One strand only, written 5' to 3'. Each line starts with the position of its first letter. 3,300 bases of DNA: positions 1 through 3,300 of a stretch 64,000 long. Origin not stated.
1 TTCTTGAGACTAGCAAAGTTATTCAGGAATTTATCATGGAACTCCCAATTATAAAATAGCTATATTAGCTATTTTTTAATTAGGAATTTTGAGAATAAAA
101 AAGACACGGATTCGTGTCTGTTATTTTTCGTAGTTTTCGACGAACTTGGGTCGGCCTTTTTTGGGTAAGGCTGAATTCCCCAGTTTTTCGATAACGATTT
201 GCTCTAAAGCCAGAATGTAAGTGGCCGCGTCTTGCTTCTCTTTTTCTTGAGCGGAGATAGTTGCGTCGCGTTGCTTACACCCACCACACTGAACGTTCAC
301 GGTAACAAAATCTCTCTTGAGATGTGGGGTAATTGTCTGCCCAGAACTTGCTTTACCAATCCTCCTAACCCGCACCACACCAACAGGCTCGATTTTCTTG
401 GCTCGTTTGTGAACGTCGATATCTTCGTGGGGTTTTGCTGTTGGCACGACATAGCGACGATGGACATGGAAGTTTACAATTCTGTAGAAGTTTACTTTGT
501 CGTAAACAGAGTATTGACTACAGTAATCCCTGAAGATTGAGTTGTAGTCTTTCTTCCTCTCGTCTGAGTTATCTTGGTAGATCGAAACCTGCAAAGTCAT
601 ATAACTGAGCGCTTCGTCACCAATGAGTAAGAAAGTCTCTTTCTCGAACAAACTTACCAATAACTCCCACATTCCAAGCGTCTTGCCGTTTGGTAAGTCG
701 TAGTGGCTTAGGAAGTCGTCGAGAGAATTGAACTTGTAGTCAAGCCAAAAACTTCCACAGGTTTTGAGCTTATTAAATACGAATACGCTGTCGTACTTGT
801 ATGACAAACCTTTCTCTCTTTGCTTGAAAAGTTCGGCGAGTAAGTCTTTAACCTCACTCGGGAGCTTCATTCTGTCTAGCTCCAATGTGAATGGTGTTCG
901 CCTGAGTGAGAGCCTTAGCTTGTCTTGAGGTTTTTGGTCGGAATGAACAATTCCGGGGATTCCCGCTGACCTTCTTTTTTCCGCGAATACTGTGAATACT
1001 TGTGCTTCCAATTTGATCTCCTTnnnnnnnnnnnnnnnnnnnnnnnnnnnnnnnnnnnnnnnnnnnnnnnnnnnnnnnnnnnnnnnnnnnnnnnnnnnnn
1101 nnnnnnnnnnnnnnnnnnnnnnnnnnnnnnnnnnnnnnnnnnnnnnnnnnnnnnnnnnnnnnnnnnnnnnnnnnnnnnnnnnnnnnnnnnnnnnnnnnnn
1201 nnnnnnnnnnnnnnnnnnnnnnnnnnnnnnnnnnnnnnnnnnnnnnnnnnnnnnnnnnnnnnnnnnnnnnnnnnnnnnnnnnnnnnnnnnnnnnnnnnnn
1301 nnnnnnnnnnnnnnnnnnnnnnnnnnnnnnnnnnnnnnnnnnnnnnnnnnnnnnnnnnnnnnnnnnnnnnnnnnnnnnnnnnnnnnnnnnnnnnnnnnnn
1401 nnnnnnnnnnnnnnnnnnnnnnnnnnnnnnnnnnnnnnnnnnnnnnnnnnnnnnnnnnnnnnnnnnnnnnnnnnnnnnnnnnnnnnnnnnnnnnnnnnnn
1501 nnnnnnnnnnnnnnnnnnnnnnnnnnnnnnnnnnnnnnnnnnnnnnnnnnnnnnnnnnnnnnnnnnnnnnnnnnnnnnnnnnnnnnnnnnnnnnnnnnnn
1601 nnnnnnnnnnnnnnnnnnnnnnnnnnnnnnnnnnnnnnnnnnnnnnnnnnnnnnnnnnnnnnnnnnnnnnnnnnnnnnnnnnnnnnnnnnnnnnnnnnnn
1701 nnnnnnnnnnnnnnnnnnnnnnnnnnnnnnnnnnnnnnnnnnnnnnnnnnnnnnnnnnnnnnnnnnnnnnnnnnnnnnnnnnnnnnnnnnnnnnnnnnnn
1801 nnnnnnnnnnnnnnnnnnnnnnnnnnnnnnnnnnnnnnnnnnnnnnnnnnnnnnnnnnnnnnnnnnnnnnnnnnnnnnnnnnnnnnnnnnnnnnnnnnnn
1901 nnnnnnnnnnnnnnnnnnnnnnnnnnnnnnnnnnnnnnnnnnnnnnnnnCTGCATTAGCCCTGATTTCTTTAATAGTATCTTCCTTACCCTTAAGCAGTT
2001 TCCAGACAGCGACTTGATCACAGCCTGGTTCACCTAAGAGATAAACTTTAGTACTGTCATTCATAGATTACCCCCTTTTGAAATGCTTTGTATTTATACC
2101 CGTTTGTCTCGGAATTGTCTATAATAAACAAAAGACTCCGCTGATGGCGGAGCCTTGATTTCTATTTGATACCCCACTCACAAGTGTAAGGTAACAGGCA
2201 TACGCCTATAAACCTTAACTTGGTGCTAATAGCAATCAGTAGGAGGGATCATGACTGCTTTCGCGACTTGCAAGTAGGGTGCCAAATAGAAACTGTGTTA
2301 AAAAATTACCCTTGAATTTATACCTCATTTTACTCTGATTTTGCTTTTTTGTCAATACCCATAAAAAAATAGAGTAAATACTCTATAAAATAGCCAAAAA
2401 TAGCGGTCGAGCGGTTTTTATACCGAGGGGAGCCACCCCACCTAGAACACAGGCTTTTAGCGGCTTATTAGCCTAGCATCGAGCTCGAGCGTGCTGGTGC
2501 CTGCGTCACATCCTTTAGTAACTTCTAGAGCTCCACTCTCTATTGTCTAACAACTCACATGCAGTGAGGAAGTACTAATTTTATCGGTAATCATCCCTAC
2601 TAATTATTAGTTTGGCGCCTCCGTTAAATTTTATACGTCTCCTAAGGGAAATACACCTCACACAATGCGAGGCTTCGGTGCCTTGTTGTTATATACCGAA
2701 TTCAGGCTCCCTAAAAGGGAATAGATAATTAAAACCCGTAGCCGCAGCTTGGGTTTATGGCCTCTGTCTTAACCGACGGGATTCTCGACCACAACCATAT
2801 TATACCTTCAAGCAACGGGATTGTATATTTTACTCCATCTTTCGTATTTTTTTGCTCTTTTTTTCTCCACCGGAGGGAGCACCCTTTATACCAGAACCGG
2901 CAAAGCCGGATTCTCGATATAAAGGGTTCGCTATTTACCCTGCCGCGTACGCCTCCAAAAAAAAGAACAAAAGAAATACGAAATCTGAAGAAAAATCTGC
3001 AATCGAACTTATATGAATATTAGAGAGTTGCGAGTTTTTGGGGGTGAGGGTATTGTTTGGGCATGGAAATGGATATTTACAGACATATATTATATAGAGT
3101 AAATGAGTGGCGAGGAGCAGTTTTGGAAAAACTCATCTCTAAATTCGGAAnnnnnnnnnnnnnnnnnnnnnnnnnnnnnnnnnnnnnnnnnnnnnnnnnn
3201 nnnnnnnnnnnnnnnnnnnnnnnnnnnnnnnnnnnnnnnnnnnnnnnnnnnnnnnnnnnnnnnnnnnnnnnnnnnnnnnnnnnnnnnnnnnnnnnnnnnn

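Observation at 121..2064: Higher-GC two-gene operon of unknown Cys-rich proteins adjoining the non-coding region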

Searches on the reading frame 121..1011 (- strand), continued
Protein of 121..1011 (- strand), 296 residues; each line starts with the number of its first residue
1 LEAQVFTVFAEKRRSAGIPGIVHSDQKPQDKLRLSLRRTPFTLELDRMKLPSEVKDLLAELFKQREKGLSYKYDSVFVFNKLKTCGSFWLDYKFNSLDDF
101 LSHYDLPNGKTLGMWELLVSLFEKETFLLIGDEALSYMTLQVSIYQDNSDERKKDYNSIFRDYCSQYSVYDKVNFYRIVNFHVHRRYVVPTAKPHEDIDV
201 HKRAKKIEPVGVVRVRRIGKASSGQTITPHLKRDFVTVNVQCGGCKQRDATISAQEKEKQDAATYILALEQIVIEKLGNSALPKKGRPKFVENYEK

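Call 94: search_dna_similar(query=L005:8161-8739:+, collection=phages, mode=protein, max_evalue=0.001, max_rows=15)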
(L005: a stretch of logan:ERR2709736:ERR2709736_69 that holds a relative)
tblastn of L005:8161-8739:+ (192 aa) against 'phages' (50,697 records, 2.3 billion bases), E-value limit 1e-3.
Records with a match: 768; places in all: 858; records where one place covers at least 80% of the query: 2.
Best place of each record, by identity: <60% 768.
By first word of the organism name: Streptomyces 126; Mycobacterium 82; Escherichia 76; Klebsiella 68; Gordonia 65; Salmonella 47; Pseudomonas 35; Arthrobacter 31; Ralstonia 29; Erwinia 23; and 52 more.
By host as written in the record: - 60; Mycobacterium smegmatis mc2 155 59; Gordonia terrae 3612 49; Escherichia coli 43; Streptomyces griseus ATCC 10137 32; Klebsiella pneumoniae 30; Streptomyces lividans JI 1326 21; Streptomyces venezuelae ATCC 10712 17; and 192 more.
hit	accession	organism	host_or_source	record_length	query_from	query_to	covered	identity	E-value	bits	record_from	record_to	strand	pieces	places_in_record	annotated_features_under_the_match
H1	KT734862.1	Pseudomonas phage PAE1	Pseudomonas aeruginosa strain PAO9505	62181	12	170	83%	28.9%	1e-7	56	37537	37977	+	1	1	putative HNH endonuclease | putative pyridoxal-phosphate dependent enzyme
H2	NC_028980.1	Pseudomonas phage PAE1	Pseudomonas aeruginosa strain PAO9505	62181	12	170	83%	28.9%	1e-7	56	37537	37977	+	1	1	endonuclease | threonine dehydratase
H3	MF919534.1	Mycobacterium phage Superphikiman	Mycobacterium smegmatis mc2 155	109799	12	150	72%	32.3%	6e-8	57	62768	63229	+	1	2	HNH endonuclease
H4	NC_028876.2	Mycobacterium phage Ariel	Mycobacterium smegmatis mc2 155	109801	12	150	72%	32.3%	6e-8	57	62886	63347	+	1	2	116: HNH endonuclease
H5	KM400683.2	Mycobacterium phage Ariel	Mycobacterium smegmatis mc2 155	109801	12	150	72%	32.3%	6e-8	57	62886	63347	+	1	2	116: hypothetical protein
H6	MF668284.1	Mycobacterium phage Squint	Mycobacterium smegmatis mc2 155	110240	12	150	72%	32.3%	6e-8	57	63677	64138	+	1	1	HNH endonuclease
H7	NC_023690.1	Mycobacterium phage Courthouse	Mycobacterium smegmatis mc2 155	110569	12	150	72%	32.3%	6e-8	57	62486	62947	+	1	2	111: HNH endonuclease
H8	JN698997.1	Mycobacterium phage Courthouse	Mycobacterium smegmatis mc2 155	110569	12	150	72%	32.3%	6e-8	57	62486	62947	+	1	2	111: hypothetical protein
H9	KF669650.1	Clavibacter phage CN1A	Clavibacter michiganensis CN18-4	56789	43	167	65%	35.9%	2e-15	79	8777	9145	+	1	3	hypothetical protein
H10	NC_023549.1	Clavibacter phage CN1A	Clavibacter michiganensis CN18-4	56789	43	167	65%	35.9%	2e-15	79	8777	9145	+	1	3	hypothetical protein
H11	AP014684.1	Pseudomonas phage PS-1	Pseudomonas sp. 1-1-1b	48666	1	130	68%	33.6%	4e-12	70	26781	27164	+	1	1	hypothetical protein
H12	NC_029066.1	Pseudomonas phage PS-1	Pseudomonas sp. 1-1-1b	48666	1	130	68%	33.6%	4e-12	70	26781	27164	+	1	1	HNH endonuclease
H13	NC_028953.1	Mycobacterium phage MiaZeal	Mycobacterium smegmatis mc2 155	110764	12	150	72%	31.1%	2e-5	50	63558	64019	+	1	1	116: HNH endonuclease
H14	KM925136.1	Mycobacterium phage MiaZeal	Mycobacterium smegmatis mc2 155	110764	12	150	72%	31.1%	2e-5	50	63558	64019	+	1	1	116: HNH endonuclease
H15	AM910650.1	Bruynoghevirus LUZ24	Pseudomonas aeruginosa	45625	42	168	66%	33.6%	4e-14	76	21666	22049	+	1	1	gp40: hypothetical protein | gp39: hypothetical protein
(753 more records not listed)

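Call 96: list_cluster_members(proteins=[P0001, window:121-1011:-, P0002, P0004, P0006, P0005])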
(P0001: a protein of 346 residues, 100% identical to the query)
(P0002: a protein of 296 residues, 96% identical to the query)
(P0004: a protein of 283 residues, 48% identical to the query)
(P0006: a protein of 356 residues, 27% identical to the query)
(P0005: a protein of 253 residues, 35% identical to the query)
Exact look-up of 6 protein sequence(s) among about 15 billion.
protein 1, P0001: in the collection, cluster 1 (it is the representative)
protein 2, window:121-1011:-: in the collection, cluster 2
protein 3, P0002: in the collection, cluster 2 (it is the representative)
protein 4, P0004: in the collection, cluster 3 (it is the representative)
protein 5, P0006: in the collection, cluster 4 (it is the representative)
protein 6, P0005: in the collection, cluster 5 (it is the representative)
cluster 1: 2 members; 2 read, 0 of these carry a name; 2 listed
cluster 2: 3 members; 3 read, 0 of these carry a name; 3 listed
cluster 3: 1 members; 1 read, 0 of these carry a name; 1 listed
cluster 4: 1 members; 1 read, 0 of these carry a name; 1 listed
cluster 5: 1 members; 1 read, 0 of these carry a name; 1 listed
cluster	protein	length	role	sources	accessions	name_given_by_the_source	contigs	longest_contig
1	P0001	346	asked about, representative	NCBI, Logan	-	-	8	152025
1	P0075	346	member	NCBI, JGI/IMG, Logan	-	-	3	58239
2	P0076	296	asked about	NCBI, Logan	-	-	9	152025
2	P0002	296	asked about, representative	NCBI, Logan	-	-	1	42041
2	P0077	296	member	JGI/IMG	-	-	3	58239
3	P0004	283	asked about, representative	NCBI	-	-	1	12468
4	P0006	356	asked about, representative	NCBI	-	-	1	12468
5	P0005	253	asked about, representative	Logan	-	-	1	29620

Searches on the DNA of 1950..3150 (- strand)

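Call 24: search_rna_families(source=window, start=1950, end=3150, threshold=evalue, max_evalue=10)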
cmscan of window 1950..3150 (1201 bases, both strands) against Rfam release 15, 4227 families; matches with E-value up to 10: 5.
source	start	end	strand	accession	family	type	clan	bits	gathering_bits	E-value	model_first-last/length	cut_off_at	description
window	2705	2735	-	RF01318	CRISPR-DR5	Gene; CRISPR;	CL00015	20.9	40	3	1-37/37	no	CRISPR RNA direct repeat element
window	2132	2204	-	RF01393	isrJ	Gene; sRNA;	-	20.8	37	0.39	1-75/75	no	isrJ Hfq binding RNA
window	2346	2469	-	RF02606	AbsR28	Gene; sRNA;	-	18.5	50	0.2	1-180/180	no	Acinetobacter sRNA 28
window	2053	2099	+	RF00110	RybB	Gene; sRNA;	-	15.1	40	4.5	1-79/79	no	RybB RNA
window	2332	2378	+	RF02060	STnc410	Gene; sRNA;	-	12.6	50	8.3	1-158/158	no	Enterobacterial sRNA STnc410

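Call 90: search_dna_similar(query=window:2065-2835:-, collection=phages, mode=distant, max_evalue=0.001)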
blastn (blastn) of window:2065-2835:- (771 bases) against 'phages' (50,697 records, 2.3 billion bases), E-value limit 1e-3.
No match.
